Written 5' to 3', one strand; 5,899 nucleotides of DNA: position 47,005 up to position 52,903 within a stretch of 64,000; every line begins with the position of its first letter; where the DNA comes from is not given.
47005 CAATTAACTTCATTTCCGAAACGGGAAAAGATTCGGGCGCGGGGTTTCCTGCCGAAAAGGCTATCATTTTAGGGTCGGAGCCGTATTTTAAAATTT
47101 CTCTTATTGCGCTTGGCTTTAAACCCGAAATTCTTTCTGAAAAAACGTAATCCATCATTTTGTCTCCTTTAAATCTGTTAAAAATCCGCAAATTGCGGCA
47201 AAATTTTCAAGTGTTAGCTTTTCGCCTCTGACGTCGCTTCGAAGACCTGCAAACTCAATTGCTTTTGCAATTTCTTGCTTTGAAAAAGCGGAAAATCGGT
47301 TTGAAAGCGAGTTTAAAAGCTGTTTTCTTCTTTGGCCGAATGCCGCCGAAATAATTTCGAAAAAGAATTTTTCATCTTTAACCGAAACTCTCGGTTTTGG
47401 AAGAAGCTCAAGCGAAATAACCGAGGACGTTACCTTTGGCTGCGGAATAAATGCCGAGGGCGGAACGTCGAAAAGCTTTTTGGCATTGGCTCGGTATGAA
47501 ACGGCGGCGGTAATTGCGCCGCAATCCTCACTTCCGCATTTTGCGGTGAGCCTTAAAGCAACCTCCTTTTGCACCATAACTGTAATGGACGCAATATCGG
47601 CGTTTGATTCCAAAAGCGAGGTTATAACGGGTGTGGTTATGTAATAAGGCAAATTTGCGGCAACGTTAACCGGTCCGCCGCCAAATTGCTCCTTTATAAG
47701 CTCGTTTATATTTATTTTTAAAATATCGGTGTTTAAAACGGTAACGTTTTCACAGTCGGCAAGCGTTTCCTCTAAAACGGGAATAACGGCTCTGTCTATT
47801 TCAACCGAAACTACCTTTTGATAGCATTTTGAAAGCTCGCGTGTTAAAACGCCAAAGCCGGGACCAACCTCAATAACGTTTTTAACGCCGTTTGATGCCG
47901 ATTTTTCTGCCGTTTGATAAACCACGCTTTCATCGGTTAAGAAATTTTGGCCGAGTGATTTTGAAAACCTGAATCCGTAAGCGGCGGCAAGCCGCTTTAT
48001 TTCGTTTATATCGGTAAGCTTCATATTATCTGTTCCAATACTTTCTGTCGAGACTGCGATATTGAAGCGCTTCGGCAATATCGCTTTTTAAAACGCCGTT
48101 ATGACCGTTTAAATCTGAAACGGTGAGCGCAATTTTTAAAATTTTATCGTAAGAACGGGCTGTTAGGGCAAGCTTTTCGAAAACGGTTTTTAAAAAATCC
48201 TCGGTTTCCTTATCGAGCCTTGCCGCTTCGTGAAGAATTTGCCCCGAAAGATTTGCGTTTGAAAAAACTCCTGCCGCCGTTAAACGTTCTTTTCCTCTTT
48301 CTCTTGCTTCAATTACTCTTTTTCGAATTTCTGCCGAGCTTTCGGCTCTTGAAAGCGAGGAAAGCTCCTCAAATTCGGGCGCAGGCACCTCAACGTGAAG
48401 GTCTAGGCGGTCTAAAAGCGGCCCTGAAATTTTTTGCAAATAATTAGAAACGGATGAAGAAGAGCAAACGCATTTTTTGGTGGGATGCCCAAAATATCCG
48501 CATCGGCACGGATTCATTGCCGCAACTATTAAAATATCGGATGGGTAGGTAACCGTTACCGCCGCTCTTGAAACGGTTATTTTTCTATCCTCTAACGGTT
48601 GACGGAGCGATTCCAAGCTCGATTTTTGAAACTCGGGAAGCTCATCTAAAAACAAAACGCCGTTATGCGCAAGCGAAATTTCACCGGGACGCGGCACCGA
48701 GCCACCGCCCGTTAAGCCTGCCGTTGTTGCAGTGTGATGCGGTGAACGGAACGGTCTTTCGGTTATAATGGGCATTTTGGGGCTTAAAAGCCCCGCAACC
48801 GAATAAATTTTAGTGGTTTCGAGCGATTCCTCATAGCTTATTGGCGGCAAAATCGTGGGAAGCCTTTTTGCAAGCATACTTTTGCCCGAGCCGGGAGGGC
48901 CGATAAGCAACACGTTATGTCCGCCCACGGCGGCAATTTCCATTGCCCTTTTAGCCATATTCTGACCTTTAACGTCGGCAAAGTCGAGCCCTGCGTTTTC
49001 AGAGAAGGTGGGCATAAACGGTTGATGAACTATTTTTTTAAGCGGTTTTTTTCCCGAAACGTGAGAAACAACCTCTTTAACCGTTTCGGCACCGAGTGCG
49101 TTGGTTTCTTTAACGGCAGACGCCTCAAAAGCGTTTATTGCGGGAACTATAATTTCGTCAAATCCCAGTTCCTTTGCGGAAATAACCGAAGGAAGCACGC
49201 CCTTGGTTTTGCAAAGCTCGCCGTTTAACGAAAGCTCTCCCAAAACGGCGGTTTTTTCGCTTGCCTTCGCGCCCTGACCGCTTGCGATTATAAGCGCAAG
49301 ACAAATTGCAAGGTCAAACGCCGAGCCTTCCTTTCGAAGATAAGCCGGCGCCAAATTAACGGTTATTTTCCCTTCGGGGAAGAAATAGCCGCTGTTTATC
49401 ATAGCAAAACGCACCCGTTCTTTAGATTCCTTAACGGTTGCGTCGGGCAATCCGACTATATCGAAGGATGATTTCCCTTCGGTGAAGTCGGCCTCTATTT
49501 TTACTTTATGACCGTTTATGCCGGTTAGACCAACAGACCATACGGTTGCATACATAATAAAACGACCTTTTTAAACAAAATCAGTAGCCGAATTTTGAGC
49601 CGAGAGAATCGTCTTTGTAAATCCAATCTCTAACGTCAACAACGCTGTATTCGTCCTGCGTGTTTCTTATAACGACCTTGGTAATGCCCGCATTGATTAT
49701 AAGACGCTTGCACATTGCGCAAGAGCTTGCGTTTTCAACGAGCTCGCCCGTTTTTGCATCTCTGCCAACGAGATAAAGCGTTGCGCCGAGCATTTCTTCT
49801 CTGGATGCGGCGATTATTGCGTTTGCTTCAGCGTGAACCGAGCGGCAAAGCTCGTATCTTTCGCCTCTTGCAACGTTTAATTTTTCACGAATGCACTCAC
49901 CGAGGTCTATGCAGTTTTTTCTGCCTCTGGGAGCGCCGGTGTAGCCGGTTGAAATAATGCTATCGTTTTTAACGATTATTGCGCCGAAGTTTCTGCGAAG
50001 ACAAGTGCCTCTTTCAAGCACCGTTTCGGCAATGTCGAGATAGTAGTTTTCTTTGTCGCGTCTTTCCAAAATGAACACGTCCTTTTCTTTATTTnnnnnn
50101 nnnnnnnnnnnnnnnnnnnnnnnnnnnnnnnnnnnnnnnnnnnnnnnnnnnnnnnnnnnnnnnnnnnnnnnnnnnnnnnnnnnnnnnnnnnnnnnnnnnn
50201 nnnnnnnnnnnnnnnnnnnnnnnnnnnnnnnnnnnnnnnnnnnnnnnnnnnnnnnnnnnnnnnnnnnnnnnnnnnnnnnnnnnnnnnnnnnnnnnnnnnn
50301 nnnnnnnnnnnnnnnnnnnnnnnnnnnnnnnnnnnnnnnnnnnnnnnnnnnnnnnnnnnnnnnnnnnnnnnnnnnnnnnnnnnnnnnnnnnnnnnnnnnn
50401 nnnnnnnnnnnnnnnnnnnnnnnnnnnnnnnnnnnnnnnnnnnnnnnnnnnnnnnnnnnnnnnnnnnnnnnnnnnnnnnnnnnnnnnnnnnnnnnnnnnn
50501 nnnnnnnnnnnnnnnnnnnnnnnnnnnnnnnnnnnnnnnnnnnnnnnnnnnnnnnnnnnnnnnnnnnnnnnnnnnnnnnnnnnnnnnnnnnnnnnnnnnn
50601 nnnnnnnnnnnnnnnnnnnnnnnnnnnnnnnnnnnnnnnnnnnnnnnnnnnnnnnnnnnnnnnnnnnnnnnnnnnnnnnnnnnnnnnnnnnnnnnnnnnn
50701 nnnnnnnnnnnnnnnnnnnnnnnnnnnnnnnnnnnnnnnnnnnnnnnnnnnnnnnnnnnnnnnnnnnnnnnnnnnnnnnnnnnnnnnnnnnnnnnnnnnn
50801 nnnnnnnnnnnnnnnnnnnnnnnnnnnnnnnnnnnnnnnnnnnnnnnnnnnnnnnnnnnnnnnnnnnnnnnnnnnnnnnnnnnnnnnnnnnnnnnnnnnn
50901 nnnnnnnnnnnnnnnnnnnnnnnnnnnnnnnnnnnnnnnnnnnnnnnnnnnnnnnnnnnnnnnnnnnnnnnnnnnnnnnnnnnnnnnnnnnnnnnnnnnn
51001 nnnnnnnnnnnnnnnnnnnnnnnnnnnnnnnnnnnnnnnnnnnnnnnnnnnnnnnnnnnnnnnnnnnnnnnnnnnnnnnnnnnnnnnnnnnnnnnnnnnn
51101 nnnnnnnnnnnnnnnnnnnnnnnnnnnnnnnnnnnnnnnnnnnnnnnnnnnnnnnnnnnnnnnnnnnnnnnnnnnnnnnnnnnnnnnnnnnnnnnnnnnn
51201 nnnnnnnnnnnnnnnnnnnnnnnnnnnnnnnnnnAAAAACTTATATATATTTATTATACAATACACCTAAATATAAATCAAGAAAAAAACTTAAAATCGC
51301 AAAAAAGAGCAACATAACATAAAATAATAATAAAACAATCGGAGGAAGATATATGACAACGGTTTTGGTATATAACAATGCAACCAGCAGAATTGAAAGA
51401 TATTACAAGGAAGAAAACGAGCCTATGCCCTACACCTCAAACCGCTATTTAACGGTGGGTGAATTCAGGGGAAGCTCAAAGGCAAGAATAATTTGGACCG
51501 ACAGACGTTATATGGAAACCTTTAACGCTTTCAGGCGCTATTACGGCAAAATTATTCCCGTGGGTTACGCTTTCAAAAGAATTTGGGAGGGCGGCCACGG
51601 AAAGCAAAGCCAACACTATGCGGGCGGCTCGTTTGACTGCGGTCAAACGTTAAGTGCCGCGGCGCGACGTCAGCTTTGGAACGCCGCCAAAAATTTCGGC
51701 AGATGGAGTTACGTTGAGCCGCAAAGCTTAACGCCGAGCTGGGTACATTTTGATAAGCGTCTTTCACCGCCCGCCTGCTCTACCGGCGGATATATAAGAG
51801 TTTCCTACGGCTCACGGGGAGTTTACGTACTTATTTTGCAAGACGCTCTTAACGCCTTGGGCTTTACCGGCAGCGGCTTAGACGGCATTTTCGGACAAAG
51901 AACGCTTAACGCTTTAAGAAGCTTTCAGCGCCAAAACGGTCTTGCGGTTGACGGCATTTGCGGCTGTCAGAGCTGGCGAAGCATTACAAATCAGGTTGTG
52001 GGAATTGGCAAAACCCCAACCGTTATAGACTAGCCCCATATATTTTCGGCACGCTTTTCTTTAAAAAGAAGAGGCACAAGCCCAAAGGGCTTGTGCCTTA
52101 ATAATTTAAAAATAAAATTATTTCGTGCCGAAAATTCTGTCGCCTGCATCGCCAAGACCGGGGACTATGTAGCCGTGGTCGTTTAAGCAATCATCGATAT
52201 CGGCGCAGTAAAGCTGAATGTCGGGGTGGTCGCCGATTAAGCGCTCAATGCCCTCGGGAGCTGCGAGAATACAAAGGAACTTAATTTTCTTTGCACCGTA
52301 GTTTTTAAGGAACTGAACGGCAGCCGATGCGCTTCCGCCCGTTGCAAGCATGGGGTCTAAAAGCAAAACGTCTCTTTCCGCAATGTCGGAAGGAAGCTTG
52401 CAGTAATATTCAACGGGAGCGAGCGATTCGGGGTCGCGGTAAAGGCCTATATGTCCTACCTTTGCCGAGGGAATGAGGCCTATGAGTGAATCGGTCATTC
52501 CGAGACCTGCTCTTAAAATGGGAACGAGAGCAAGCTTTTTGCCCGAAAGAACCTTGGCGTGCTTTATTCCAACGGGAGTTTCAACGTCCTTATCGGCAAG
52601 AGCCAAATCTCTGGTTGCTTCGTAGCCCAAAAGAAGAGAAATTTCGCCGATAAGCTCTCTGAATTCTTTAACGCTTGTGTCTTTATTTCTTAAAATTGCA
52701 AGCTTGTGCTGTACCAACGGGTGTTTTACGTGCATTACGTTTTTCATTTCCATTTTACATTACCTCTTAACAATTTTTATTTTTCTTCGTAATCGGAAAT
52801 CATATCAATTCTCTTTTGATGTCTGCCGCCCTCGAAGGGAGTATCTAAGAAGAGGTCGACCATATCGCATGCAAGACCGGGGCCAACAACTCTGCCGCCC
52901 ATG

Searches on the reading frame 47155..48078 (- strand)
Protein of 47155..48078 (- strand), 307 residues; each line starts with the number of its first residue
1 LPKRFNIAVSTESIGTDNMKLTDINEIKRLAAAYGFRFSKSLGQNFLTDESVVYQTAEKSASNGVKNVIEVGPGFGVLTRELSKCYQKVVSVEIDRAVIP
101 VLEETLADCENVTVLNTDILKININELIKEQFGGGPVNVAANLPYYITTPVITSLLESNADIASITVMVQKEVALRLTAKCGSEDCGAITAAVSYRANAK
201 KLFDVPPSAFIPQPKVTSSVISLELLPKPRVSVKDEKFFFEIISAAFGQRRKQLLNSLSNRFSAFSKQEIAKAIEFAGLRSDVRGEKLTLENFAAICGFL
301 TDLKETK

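Call 62: search_protein_families(library=pfam, proteins=[window:47155-48078:-], max_evalue=0.00001)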
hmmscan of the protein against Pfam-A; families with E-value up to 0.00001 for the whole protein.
window:47155-48078:- (307 aa): 1 family
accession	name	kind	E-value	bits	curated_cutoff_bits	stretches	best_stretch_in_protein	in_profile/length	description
PF00398.26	RrnaAD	-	9e-56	189.3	24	1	36-296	2-257/263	Ribosomal RNA adenine dimethylase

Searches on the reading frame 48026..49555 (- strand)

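Call 62: search_protein_families(library=pfam, proteins=[window:48026-49555:-], max_evalue=0.00001)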
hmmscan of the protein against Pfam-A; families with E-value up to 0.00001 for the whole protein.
window:48026-49555:- (509 aa): 7 families
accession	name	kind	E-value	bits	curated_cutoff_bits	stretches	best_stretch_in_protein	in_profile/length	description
PF01078.27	Mg_chelatase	-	3.5e-94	314.5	20.3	1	191-397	1-206/207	Magnesium chelatase, subunit ChlI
PF13541.12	ChlI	-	9.5e-41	138.9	27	1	20-141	1-121/121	Subunit ChlI of Mg-chelatase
PF13335.12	Mg_chelatase_C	-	1.2e-26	93.5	26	1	405-500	2-94/94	Magnesium chelatase, subunit ChlI C-terminal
PF00493.29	MCM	-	1.3e-11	44.4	23.3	1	289-354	113-178/224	MCM P-loop domain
PF07728.20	AAA_5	-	6.1e-10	39.7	22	1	214-350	1-124/139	AAA domain (dynein-related subfamily)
PF00158.32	Sigma54_activat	-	1.7e-07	31.5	20.2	1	201-348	12-142/168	Sigma-54 interaction domain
PF05362.19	Lon_C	-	2.8e-07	30.7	21.1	1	9-149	34-180/205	Lon protease (S16) C-terminal proteolytic domain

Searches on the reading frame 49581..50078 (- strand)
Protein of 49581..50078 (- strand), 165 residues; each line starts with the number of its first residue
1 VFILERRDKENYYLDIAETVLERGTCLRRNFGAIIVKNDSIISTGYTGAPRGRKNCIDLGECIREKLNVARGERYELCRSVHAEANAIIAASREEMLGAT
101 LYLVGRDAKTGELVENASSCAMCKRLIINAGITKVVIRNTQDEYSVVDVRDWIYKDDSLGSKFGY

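Call 62: search_protein_families(library=pfam, proteins=[window:49581-50078:-], max_evalue=0.00001)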
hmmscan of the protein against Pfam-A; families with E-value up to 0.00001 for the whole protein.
window:49581-50078:- (165 aa): 2 families
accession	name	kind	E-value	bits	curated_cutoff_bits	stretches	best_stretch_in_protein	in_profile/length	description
PF00383.29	dCMP_cyt_deam_1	-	5.7e-17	61.9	25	1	9-137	3-100/102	Cytidine and deoxycytidylate deaminase zinc-binding region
PF14437.12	MafB19-deam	-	2.9e-08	34.2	27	1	8-142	2-104/142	MafB19-like deaminase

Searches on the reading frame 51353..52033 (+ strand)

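Call 62: search_protein_families(library=pfam, proteins=[window:51353-52033:+], max_evalue=0.00001)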
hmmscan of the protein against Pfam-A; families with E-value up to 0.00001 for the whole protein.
window:51353-52033:+ (226 aa): 1 family
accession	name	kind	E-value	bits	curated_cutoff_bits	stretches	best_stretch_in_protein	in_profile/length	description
PF01471.23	PG_binding_1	-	1.3e-13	51.3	23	1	159-208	5-54/57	Putative peptidoglycan binding domain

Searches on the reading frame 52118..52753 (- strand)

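Call 62: search_protein_families(library=pfam, proteins=[window:52118-52753:-], max_evalue=0.00001)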
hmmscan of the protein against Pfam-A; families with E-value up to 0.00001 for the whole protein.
window:52118-52753:- (211 aa): 2 families
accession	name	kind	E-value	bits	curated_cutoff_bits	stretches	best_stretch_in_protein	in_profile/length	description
PF14681.12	UPRTase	-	1.7e-76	256.7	27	1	9-210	2-206/206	Uracil phosphoribosyltransferase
PF00156.33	Pribosyltran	-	4e-10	39.7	26.3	1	69-171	26-132/158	Phosphoribosyl transferase domain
